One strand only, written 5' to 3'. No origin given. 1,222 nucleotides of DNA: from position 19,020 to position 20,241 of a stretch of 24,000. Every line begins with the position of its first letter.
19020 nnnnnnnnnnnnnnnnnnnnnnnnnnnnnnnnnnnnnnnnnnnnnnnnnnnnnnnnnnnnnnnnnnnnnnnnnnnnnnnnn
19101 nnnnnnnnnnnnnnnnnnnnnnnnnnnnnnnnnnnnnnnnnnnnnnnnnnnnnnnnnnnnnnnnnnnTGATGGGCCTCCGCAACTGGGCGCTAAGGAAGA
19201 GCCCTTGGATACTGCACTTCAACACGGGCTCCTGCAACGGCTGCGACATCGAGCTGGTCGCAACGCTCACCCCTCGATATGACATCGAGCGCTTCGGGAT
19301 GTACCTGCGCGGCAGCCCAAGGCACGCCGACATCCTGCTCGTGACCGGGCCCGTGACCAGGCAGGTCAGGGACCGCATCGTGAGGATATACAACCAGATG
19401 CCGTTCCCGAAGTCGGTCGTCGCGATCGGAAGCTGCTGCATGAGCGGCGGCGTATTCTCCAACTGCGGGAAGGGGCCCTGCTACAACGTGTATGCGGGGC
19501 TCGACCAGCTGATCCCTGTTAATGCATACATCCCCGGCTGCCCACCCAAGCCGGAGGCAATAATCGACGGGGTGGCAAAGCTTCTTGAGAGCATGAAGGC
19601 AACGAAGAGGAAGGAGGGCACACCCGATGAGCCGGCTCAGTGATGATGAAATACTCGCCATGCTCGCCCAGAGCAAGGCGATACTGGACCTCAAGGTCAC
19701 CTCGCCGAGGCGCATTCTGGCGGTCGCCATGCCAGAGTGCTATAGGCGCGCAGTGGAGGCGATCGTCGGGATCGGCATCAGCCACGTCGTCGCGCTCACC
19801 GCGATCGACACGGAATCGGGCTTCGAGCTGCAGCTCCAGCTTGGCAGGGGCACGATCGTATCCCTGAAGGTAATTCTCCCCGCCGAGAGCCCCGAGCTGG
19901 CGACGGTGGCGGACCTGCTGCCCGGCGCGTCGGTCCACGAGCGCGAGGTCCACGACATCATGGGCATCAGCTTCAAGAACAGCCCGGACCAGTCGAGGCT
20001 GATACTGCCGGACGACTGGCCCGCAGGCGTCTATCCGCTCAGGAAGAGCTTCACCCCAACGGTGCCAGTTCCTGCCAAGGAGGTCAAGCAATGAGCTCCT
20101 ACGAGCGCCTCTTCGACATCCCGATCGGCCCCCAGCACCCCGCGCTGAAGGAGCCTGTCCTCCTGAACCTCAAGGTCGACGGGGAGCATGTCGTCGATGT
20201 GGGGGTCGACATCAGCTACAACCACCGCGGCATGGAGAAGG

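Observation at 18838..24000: A bona fide [NiFe]-hydrogenase module in full complex-I gene order, including a NuoA/ND3-like subunit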

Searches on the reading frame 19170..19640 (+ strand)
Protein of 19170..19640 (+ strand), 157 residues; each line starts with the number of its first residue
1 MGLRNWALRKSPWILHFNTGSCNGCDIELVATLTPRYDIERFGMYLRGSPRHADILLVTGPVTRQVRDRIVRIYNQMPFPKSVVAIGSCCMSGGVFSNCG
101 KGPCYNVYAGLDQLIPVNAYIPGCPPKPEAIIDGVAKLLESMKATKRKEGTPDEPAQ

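Call 5: search_protein_families(library=pfam, proteins=[window:19170-19640:+], max_evalue=0.1)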
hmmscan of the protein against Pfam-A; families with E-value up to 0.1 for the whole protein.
window:19170-19640:+ (157 aa): 1 family
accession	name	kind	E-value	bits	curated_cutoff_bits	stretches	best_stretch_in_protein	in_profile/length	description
PF01058.29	Oxidored_q6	-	7.5e-32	110.2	27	1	22-138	1-128/128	NADH ubiquinone oxidoreductase, 20 Kd subunit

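Call 6: search_protein_families(library=ncbifam, proteins=[window:19170-19640:+], max_evalue=0.1)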
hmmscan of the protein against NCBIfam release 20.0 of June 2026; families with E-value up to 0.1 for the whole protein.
window:19170-19640:+ (157 aa): 18 families
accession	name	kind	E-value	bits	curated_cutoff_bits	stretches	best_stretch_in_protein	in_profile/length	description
NF005012.1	PRK06411.1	subfamily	1.8e-45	154.5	116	1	3-148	27-164/166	NADH-quinone oxidoreductase subunit NuoB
TIGR01957.1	nuoB_fam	subfamily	7e-41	139.5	142.7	1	4-143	11-143/145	NADH-quinone oxidoreductase subunit B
NF011394.0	PRK14819.1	equivalog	8e-41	140.3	312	1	3-146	24-160/264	NADH-quinone oxidoreductase subunit B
NF011388.0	PRK14813.1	equivalog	1.3e-38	132.7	294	1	5-144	23-155/189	NADH dehydrogenase subunit B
NF011393.0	PRK14818.1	equivalog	2.8e-37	127.9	255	1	3-146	24-159/173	NADH dehydrogenase subunit B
NF009808.0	PRK13292.1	equivalog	3.7e-37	127.6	1156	1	4-147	19-154/791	NADH-quinone oxidoreductase subunit B/C/D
NF011395.0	PRK14820.1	equivalog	1.7e-36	125.7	263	1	8-146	31-161/180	NADH-quinone oxidoreductase subunit B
NF011391.0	PRK14816.1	equivalog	1.7e-35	122.4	283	1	3-146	45-181/196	NADH-quinone oxidoreductase subunit B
NF011390.0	PRK14815.1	equivalog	2.1e-35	121.7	281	1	5-145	28-160/183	NADH dehydrogenase subunit B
NF011389.0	PRK14814.1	equivalog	5.2e-30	104.6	285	1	5-144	28-159/186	NADH dehydrogenase subunit B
NF011392.0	PRK14817.1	equivalog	7.6e-30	103.9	271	1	6-145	32-163/182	NADH-quinone oxidoreductase subunit B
TIGR03294.1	FrhG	equivalog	3.4e-10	40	245.5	1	52-141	50-143/228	coenzyme F420 hydrogenase subunit gamma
NF045520.1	H2_NiFeSe_small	exception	9.1e-07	28.5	470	1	81-146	145-213/314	NiFeSe hydrogenase small subunit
NF045875.1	F420_non_VhuG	exception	3.6e-06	26.4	450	1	110-144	135-169/286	F420-non-reducing hydrogenase subunit VhuG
NF007779.0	PRK10468.1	equivalog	5.2e-06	25.7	659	1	81-145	149-212/372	hydrogenase 2 small subunit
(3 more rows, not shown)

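Call 37: search_solved_structures(query=window:19170-19640:+, max_evalue=0.00001, show_alignments=4)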
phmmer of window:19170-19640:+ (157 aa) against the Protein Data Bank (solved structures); distinct sequences matched with E-value up to 0.00001: 47.
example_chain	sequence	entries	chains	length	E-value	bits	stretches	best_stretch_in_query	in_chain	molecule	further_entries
6cfw_J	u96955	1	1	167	2.5e-50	173.7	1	9-154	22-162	Probable membrane-bound hydrogenase subunit mbhJ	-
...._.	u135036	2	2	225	2.9e-36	128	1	3-142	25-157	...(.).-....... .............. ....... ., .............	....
9grx_K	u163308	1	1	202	5.3e-36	127.1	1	3-142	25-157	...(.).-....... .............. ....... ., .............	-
7eu3_K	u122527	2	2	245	6.3e-36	126.9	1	3-142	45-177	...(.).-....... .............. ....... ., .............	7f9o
6hum_K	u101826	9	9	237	1e-35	126.2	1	4-141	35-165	NAD(P)H-quinone oxidoreductase subunit K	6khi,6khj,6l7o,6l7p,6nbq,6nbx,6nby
7z0s_G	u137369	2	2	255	1.1e-35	126.1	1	8-150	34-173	Formate hydrogenlyase subunit 7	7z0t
7zeb_6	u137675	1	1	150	2.7e-33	118.4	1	3-147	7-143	NADH dehydrogenase [ubiquinone] iron-sulfur protein 7, mitochondrial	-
9w2u_B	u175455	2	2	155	3e-33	118.2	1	3-147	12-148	NADH dehydrogenase [ubiquinone] iron-sulfur protein 7, mitochondrial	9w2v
7zd6_6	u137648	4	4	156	3.1e-33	118.2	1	3-147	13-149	NADH dehydrogenase [ubiquinone] iron-sulfur protein 7, mitochondrial | Complex I-20kD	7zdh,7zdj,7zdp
5lc5_B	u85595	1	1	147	3.4e-33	118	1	3-147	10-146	NADH dehydrogenase [ubiquinone] iron-sulfur protein 7, mitochondrial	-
6u8y_J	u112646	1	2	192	4.3e-33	117.7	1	3-143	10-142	NADH dehydrogenase subunit B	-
7v2c_C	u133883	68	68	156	4.3e-33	117.7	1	3-147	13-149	NADH dehydrogenase [ubiquinone] iron-sulfur protein 7,mitochondrial | NADH dehydrogenase [ubiquinone] iron-sulfur protein 7, mitochondrial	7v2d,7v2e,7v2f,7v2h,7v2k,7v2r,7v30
5ldw_B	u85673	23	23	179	4.6e-33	117.6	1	3-147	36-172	NADH dehydrogenase [ubiquinone] iron-sulfur protein 7, mitochondrial | Mitochondrial complex I, PSST subunit | NADH:ubiquinone oxidoreductase core subunit S7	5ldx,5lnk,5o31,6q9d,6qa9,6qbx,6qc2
5xtb_C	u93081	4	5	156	5.4e-33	117.3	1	3-147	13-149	NADH dehydrogenase [ubiquinone] iron-sulfur protein 7, mitochondrial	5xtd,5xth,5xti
9ti4_E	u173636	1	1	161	6e-33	117.2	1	3-147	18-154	NADH dehydrogenase [ubiquinone] iron-sulfur protein 7, mitochondrial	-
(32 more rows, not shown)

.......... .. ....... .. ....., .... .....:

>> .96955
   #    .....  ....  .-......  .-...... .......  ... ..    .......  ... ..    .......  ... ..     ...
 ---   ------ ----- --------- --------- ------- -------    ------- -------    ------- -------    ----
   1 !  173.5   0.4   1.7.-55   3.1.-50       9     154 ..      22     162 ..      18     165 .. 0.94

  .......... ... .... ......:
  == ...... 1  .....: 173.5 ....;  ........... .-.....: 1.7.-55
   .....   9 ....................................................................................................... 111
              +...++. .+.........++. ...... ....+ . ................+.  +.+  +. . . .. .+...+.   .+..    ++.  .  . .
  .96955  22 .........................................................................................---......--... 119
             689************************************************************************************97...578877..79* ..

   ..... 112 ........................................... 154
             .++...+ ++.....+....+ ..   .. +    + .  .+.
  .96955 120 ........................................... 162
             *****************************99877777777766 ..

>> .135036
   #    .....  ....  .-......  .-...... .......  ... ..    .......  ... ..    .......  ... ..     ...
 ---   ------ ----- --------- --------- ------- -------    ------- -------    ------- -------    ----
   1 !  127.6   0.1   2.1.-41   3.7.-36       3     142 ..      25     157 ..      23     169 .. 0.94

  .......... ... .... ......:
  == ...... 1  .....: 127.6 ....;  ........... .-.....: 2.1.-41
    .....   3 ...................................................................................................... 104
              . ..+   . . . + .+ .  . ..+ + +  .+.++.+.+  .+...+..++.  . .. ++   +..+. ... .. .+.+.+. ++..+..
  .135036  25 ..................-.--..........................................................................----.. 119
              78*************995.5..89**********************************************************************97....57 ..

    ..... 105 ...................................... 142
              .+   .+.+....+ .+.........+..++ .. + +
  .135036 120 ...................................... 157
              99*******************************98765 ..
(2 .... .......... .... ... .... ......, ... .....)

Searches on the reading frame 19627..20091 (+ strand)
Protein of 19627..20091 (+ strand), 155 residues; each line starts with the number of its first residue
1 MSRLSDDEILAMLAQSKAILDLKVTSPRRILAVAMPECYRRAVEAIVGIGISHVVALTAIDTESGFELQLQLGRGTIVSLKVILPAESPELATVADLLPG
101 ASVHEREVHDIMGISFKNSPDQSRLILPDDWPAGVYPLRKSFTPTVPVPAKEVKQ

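Call 5: search_protein_families(library=pfam, proteins=[window:19627-20091:+], max_evalue=0.1)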
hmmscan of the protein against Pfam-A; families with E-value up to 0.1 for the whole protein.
window:19627-20091:+ (155 aa): 2 families
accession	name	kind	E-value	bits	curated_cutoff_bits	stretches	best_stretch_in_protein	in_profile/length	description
PF00329.25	Complex1_30kDa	-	5.6e-22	79.1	22.5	1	39-144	8-120/124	Respiratory-chain NADH dehydrogenase, 30 Kd subunit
PF06470.18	SMC_hinge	-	0.087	13.7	22.5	0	35-92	14-73/116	SMC proteins Flexible Hinge Domain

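Call 6: search_protein_families(library=ncbifam, proteins=[window:19627-20091:+], max_evalue=0.1)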
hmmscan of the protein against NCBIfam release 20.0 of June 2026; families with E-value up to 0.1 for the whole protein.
window:19627-20091:+ (155 aa): 17 families
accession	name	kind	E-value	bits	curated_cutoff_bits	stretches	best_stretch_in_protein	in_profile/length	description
TIGR01961.1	NuoC_fam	subfamily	7.5e-16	58.8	122.45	1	52-143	25-119/122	NADH (or F420H2) dehydrogenase, subunit C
NF004734.0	PRK06074.2-1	equivalog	6.4e-14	52.3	169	1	15-142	13-149/164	NADH-quinone oxidoreductase subunit C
NF005832.0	PRK07735.1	equivalog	8.1e-14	51.7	431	1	77-144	360-425/430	NADH-quinone oxidoreductase subunit C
NF040611.1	F420_dehyd_FpoC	exception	3e-13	50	220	1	16-143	15-147/158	F420H2 dehydrogenase subunit FpoC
NF004735.0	PRK06074.2-2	equivalog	1.1e-12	48.2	176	1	16-143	15-147/158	NADH-quinone oxidoreductase subunit C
NF009141.0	PRK12494.1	equivalog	3.8e-12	46.4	175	1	76-142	99-163/175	NAD(P)H-quinone oxidoreductase subunit J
NF008728.0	PRK11742.1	equivalog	1.1e-11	43.8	840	1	70-143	102-173/598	NADH-quinone oxidoreductase subunit C/D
NF006304.0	PRK08491.1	equivalog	2.3e-11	43.8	228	1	49-142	78-174/263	NADH-quinone oxidoreductase subunit C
NF005856.0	PRK07785.1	equivalog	2.6e-11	43.8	224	1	77-142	159-222/246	NADH-quinone oxidoreductase subunit C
NF009808.0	PRK13292.1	equivalog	8e-11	40.5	1156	1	71-143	304-374/791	NADH-quinone oxidoreductase subunit B/C/D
NF004737.0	PRK06074.2-4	equivalog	1.3e-09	38.2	144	1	54-142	37-124/150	NADH-quinone oxidoreductase subunit C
NF004733.0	PRK06074.1-5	equivalog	1.9e-07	30.9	225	1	86-145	95-152/203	NADH-quinone oxidoreductase subunit C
NF004736.0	PRK06074.2-3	equivalog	2.6e-07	30.5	239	1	66-143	79-158/183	NADH-quinone oxidoreductase subunit C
NF004738.0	PRK06074.2-5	equivalog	1.3e-05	24.9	198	1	73-143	80-150/174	NADH-quinone oxidoreductase subunit C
NF004730.0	PRK06074.1-1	equivalog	3.5e-05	23.8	193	1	87-142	103-156/200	NADH-quinone oxidoreductase subunit C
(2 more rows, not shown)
